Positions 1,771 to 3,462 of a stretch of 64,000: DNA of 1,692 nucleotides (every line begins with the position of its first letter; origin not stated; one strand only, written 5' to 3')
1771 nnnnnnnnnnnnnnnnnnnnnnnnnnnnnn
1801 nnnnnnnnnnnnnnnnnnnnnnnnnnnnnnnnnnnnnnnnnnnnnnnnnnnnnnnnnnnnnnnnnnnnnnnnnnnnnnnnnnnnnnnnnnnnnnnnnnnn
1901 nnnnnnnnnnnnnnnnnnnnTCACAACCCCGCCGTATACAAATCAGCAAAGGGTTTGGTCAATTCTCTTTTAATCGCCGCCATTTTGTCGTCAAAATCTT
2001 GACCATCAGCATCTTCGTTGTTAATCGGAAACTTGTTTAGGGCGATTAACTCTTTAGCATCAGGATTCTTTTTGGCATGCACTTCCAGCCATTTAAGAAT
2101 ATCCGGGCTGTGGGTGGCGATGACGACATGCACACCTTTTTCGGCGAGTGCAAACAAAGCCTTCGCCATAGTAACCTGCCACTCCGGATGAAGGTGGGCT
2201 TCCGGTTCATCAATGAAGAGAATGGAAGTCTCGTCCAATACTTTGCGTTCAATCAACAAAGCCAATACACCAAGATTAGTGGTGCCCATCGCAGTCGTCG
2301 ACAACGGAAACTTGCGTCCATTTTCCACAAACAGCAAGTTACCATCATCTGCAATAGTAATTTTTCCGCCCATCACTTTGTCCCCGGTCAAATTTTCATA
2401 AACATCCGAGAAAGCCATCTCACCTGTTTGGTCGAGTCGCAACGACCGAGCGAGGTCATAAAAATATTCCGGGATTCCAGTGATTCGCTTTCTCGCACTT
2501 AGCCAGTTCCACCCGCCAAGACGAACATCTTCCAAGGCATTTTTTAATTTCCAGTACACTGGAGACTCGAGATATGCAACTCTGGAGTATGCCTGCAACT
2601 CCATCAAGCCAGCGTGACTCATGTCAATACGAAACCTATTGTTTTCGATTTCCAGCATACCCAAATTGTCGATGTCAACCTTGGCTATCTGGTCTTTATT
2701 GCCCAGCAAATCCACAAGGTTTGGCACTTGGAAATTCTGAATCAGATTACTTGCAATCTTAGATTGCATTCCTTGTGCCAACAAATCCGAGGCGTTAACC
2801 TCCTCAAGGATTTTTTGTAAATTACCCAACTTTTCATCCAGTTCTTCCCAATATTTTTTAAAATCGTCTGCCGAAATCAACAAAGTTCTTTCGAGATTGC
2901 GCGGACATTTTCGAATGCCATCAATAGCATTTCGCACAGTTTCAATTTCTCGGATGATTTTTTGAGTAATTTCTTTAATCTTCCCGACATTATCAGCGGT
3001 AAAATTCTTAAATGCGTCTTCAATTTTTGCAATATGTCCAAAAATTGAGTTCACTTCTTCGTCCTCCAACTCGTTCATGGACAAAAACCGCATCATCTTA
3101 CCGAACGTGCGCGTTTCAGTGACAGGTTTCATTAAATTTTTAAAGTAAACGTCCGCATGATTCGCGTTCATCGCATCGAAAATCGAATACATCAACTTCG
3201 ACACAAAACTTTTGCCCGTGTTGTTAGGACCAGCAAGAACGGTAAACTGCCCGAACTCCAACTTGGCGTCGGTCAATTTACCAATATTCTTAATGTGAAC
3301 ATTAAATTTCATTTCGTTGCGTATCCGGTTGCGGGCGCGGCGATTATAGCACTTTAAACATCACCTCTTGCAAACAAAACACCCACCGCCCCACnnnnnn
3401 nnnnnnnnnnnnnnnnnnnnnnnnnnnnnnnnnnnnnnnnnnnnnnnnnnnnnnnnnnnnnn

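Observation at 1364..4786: Twin ABC/AAA15-type ATPases (one intact, one degenerate) plus a coupled 186-aa partner between ilvI and ffh: candidate undescribed defence-like cassette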

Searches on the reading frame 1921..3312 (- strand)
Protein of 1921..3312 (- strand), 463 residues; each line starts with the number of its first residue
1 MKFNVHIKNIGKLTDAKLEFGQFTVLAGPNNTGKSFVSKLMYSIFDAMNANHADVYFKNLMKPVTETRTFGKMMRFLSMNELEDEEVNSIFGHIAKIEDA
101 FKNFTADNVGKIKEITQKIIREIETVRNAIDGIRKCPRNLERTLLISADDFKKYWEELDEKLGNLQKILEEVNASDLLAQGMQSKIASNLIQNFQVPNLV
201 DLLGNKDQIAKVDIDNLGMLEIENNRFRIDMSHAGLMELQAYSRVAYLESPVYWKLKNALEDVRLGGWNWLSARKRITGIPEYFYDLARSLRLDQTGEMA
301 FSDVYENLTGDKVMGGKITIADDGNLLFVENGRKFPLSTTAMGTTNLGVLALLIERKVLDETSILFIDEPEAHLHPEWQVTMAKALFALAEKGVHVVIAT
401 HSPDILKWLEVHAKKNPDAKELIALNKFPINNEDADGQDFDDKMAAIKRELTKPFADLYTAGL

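Call 3: search_protein_families(library=pfam, proteins=[window:1921-3312:-], max_evalue=1)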
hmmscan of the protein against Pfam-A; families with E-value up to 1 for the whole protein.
window:1921-3312:- (463 aa): 15 families
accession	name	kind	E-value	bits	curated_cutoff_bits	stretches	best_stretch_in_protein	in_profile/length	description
PF13175.12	AAA_15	-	3.2e-23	83.4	32.1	2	317-405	287-373/374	AAA ATPase domain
PF13304.12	AAA_21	-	3.6e-18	67.1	27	2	275-406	167-303/304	AAA domain, putative AbiEii toxin, Type IV TA system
PF13476.12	AAA_23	-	0.0059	17.7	27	1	5-174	2-168/201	AAA domain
PF08336.16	P4Ha_N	-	0.011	16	25.3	1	149-195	17-63/135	Prolyl 4-Hydroxylase alpha-subunit, N-terminal region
PF13514.12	AAA_27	-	0.011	15.8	22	1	5-42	6-47/206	AAA domain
PF02463.25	SMC_N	-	0.024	14.5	40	1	23-405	26-201/220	RecF/RecN/SMC N terminal domain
PF09869.16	KH_DUF2096_C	-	0.037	14.2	24.6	0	81-105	30-54/59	DUF2096 C-terminal KH-like domain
PF20690.3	bDLD3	-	0.038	14.4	27.1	0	268-289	42-63/73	Bacterial Death-like domain 3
PF25240.1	PUB2_N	-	0.055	13.9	29.5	0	145-191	23-69/140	PUB2-like, N-terminal domain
PF11642.13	Blo-t-5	-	0.11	12.9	24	1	108-151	46-90/119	Mite allergen Blo t 5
PF25055.1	DUF7792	-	0.13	12.9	27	1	114-169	57-116/120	Domain of unknown function (DUF7792)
PF23720.1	DUF7161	-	0.18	12.3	27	1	395-424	37-66/72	Family of unknown function (DUF7161)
PF12126.13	PML_CC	-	0.19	11.6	23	1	107-184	27-99/329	PML-like, coiled-coil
PF00005.33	ABC_tran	-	0.36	11.9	25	1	16-49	6-38/137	ABC transporter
PF22470.1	Histone_HNS_N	-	0.36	11.2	24.5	0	86-125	3-42/79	H-NS histone-like proteins, N-terminal domain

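Call 4: search_protein_families(library=padloc, proteins=[window:1921-3312:-], max_evalue=1)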
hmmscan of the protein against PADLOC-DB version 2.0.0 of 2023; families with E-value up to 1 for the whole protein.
window:1921-3312:- (463 aa): 145 families (the best 25 are shown)
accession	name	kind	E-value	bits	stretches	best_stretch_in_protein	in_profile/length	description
PDLC04214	HEC-02A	-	1.6e-32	111.2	2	275-443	149-315/338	-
PDLC04213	HEC-02A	-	8.2e-29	99.2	2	282-418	151-288/337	-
PDLC04033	PD-T4-4_A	-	1.5e-25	88.3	2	311-409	274-373/460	-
PDLC04032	PD-T4-4_A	-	3.3e-25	87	1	4-407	2-392/474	-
PDLC03878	NsnB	-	4.8e-25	87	2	334-433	209-308/345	-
PDLC02979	AriA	-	1.1e-23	82.6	2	315-406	276-373/373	-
PDLC04146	HEC-02B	-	4e-23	80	2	174-417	52-294/344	-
PDLC04664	PDC-M47A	-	2.4e-22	77.5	2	311-414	270-374/461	-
PDLC02980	AriA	-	2.9e-22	78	2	259-406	151-303/304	-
PDLC02358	Old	-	2.8e-17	60.8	2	360-407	283-330/578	Old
PDLC00266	PtuA1|PtuA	-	7.9e-16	56.4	1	320-407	292-381/483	AAA ATPase domain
PDLC00265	PtuA1|PtuA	-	2.4e-15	54.6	2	294-403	263-369/479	AAA ATPase domain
PDLC04178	HEC-01A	-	6.1e-15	53.1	2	341-412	266-337/399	-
PDLC04710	PDC-M56A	-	8.2e-15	52.7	2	4-50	3-49/382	-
PDLC00082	GajA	-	1e-14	51.9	2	363-412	374-424/694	AAA ATPase domain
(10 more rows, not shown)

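Call 5: search_protein_families(library=ncbifam, proteins=[window:1921-3312:-], max_evalue=1)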
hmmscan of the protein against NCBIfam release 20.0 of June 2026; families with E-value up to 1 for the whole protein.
window:1921-3312:- (463 aa): 42 families (the best 25 are shown)
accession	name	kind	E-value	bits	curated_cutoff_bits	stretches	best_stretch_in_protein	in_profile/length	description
NF038234.1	retron_eff_Eco8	equivalog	1.2e-08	34.1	250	2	353-409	266-328/679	retron Eco8 family effector endonuclease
NF047739.1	antiphage_MADS3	equivalog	2.3e-08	33.6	420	2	331-411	308-384/427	methylation-associated defense system AAA family ATPase MAD3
NF041760.1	PtuA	equivalog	2.5e-08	33.3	500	1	361-407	376-421/524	retron Ec78 anti-phage system effector ATPase PtuA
TIGR04435.1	restrict_AAA_1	hypoth_equivalog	6.3e-07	28.5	300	1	360-405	417-469/568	restriction system-associated AAA family ATPase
NF040873.1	AztA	equivalog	2.8e-06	27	220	1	353-405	129-181/191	zinc ABC transporter ATP-binding protein AztA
TIGR02673.1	FtsE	equivalog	3.6e-06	26.8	264.85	1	354-407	148-201/214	cell division ATP-binding protein FtsE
TIGR01166.1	cbiO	subfamily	4.4e-06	26.3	211.8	1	361-404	145-188/190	cobalt ABC transporter, ATP-binding protein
NF010068.0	PRK13548.1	equivalog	9.4e-06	24.9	261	1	359-401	159-201/261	heme ABC transporter ATP-binding protein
TIGR03608.1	L_ocin_972_ABC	subfamily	1.3e-05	24.7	254.85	1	354-407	145-198/206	putative bacteriocin export ABC transporter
TIGR02868.1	CydC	equivalog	1.9e-05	23.5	329.05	1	352-402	480-529/530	thiol reductant ABC exporter subunit CydC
TIGR02857.1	CydD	equivalog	2e-05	23.8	435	1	355-410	470-524/529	thiol reductant ABC exporter subunit CydD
TIGR01842.1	type_I_sec_PrtD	subfamily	2.2e-05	23.2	510.15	1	356-408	467-519/544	type I secretion system permease/ATPase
TIGR03873.1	F420-0_ABC_ATP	hypoth_equivalog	3.2e-05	23.3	372.4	1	356-402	150-196/256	putative F420-0 ABC transporter ATP-binding protein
NF002981.0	PRK03695.1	equivalog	0.00018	20.9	281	1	351-401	145-195/253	vitamin B12 ABC transporter ATP-binding protein BtuD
TIGR03864.1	PQQ_ABC_ATP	hypoth_equivalog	0.00041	19.9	302.25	2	17-50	23-56/236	ABC transporter, ATP-binding subunit, PQQ-dependent alcohol dehydrogenase system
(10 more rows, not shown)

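Call 48: search_solved_structures(query=window:1921-3312:-, max_evalue=0.001)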
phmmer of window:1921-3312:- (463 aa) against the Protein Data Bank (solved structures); distinct sequences matched with E-value up to 0.001: 14.
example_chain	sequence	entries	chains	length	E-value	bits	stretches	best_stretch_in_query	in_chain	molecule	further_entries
22bu_B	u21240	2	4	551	9.4e-06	28.1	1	353-444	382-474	AAA family ATPase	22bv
9kjx_B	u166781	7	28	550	2.5e-05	26.7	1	318-412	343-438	AAA family ATPase | Retron I-A effector PtuA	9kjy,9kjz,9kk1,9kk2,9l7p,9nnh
9u9y_A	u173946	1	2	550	2.6e-05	26.7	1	318-412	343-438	AAA family ATPase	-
8v45_A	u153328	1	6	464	3.4e-05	26.3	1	336-408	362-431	AriA antitoxin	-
8ux9_B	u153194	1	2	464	3.4e-05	26.3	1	336-408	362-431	AriA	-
9vkz_A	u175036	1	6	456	4.3e-05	25.9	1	320-413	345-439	Retron Ec78 probable ATPase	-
9vh1_D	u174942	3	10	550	5.6e-05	25.6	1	320-413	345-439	Retron Ec78 probable ATPase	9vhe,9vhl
9nnb_C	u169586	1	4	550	6.6e-05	25.3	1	318-412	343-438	Retron I-A effector PtuA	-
8v46_A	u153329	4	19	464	8.8e-05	24.9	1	336-408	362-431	AriA antitoxin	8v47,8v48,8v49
9n69_A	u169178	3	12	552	0.0001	24.7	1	363-433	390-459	AAA family ATPase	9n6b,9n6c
22et_E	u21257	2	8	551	0.00012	24.5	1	353-444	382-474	PtuA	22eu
9nnk_C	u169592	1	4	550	0.00015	24.1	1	319-412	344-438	Retreon I-A effector PtuA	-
9e8z_C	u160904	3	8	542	0.00021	23.7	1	357-408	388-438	Retron Ec83 probable ATPase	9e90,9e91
6p74_A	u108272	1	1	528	0.00059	22.2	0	356-404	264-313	Putative ATP-dependent endonuclease of the OLD family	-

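Call 66: find_related_loci(query=A5, collection=metagenome_contigs, flank=6000)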
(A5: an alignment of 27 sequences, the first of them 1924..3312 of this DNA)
Query A5 (463 aa) in metagenome_contigs; peptide patterns used: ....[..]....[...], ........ (x = any residue, [..] = any of these).
152 stretches matched a pattern; 86 encode a relative of the query (tblastn E <= 1e-3); the best 80 are kept; 80 distinct loci.
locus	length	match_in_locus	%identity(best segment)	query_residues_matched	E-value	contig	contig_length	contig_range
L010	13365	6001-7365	50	1-463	5e-141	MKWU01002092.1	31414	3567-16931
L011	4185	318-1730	47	1-463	2e-142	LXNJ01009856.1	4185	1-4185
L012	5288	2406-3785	44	1-462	3e-118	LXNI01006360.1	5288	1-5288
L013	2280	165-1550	39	1-463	1e-90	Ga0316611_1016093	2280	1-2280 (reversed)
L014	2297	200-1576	38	1-463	1e-89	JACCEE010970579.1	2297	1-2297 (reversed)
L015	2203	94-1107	43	1-463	8e-66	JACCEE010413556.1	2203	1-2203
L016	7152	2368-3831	29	2-463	3e-57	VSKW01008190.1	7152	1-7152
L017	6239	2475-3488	42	1-463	8e-54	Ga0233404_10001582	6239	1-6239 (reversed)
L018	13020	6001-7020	38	1-463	7e-53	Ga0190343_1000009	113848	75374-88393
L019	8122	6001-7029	41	1-463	5e-52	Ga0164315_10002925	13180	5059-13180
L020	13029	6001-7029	41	1-463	6e-52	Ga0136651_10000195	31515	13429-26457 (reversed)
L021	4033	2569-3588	43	1-463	2e-51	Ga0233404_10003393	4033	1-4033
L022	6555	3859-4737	38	160-463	6e-49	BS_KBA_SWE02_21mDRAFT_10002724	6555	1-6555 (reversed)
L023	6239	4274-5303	45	1-463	2e-41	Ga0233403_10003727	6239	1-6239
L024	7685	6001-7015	54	1-463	4e-49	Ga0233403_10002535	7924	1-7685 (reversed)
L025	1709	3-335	52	354-463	2e-29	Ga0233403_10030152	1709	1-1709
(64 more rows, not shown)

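Call 68: search_protein_families(library=padloc, proteins=[L012:3770-4369:+, L013:1520-2278:+, L016:3828-4289:+, L017:3458-3991:+, L018:6954-7523:+, L019:6963-7556:+, L022:4719-5243:+, L025:269-847:+, L019:5896-7029:+, L017:2448-3488:+], max_evalue=0.1)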
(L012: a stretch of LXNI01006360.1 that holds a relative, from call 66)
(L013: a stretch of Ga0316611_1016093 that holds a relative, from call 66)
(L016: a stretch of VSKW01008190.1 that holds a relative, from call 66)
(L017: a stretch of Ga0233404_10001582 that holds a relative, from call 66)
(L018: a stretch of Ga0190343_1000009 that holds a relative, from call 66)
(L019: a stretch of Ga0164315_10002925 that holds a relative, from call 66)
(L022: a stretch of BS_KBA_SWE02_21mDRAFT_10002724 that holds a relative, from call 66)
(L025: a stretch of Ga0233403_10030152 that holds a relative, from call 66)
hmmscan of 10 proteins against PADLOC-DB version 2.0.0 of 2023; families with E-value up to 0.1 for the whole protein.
L012:3770-4369:+ (200 aa): 2 families
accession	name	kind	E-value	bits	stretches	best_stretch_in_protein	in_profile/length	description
PDLC01255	Cas8c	-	0.032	11.1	1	81-140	346-404/527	CAS-I-C; effector_LS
PDLC01370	Cas8c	-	0.037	10.7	1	84-139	365-420/537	CAS-I-C; effector_LS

L013:1520-2278:+ (253 aa): 1 family
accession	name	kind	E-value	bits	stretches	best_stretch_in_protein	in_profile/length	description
PDLC04227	HEC-02B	-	0.0052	14.6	1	37-125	23-105/184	-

L016:3828-4289:+ (154 aa): 1 family
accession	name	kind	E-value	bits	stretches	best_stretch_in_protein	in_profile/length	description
PDLC00256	LmuB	-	0.00082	16.2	1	39-116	323-401/563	AAA ATPase domain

L017:3458-3991:+ (178 aa): 2 families
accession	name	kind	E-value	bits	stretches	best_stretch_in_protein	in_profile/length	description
PDLC04225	HEC-02B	-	0.0021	16.1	1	49-160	32-148/173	-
PDLC01112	typeIV_Cas8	-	0.02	12.6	1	55-100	154-199/244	Csf1gr8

L018:6954-7523:+ (190 aa): 0 families

L019:6963-7556:+ (198 aa): 1 family
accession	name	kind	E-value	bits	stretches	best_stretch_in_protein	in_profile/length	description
PDLC01894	CARF4--CARF_PDDEXK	-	0.0039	14.5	1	63-131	235-304/336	-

L022:4719-5243:+ (175 aa): 1 family
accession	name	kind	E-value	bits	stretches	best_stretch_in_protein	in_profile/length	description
PDLC04225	HEC-02B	-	0.0091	14.1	1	46-154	35-147/173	-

L025:269-847:+ (193 aa): 1 family
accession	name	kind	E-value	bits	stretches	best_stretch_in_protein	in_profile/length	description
PDLC01894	CARF4--CARF_PDDEXK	-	0.0037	14.6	1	63-131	235-304/336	-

L019:5896-7029:+ (378 aa): 144 families (the best 25 are shown)
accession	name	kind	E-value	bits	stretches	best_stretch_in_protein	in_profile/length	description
PDLC04214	HEC-02A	-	2.6e-40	136.8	1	40-340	5-302/338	-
PDLC04213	HEC-02A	-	1.3e-30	105.2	1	40-331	6-287/337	-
PDLC02979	AriA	-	1.5e-29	101.9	2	221-320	271-373/373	-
PDLC04033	PD-T4-4_A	-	8.2e-28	95.8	2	41-123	4-88/460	-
PDLC04032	PD-T4-4_A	-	2.6e-27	93.9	2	209-321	277-392/474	-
PDLC04146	HEC-02B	-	1.7e-24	84.5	1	40-348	5-311/344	-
PDLC03878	NsnB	-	4.9e-24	83.7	1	40-347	5-308/345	-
PDLC04664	PDC-M47A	-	1.3e-20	71.8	2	198-325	243-371/461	-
PDLC02980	AriA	-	3e-19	68.1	2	261-318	246-301/304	-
PDLC02358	Old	-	3.2e-18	63.9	2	274-322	283-331/578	Old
PDLC00096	GajA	-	5.2e-18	63.1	2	251-319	261-336/630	AAA ATPase domain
PDLC00082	GajA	-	4.4e-17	59.7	2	253-343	346-446/694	AAA ATPase domain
PDLC02915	ATPase-Toprim_I-B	-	2.9e-16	57.4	2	276-349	256-322/623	-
PDLC00289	PtuA1|PtuA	-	2.8e-15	54.3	2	272-320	245-292/404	AAA ATPase domain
PDLC04178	HEC-01A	-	8.8e-15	52.6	2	261-321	273-332/399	-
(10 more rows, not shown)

L017:2448-3488:+ (347 aa): 145 families (the best 25 are shown)
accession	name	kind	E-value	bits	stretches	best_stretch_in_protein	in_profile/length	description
PDLC04214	HEC-02A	-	6.9e-39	132.1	1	14-309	5-302/338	-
PDLC04213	HEC-02A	-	4.2e-34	116.6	1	15-300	7-287/337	-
PDLC02979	AriA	-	4.7e-28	97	2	185-289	266-373/373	-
PDLC04033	PD-T4-4_A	-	3.6e-27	93.7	2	161-293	238-374/460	-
PDLC04032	PD-T4-4_A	-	3.6e-25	86.8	2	178-290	277-392/474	-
PDLC03878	NsnB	-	3.8e-23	80.8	1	15-316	6-308/345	-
PDLC04146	HEC-02B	-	7.6e-23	79.1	1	14-313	5-307/344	-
PDLC04664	PDC-M47A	-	2e-20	71.2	2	168-294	244-371/461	-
PDLC02358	Old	-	8.5e-19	65.8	2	243-291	283-331/578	Old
PDLC02980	AriA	-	2.1e-18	65.3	2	230-287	246-301/304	-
PDLC00082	GajA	-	1.8e-17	61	2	213-310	337-444/694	AAA ATPase domain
PDLC00096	GajA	-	4.5e-17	60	2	213-288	254-336/630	AAA ATPase domain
PDLC02915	ATPase-Toprim_I-B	-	4.1e-16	56.9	2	232-306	245-312/623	-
PDLC02914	ATPase-Toprim_I-B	-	5.6e-16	56.8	2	240-293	198-252/443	-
PDLC00063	GajA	-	4.6e-15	53.2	2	246-276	346-376/679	AAA ATPase domain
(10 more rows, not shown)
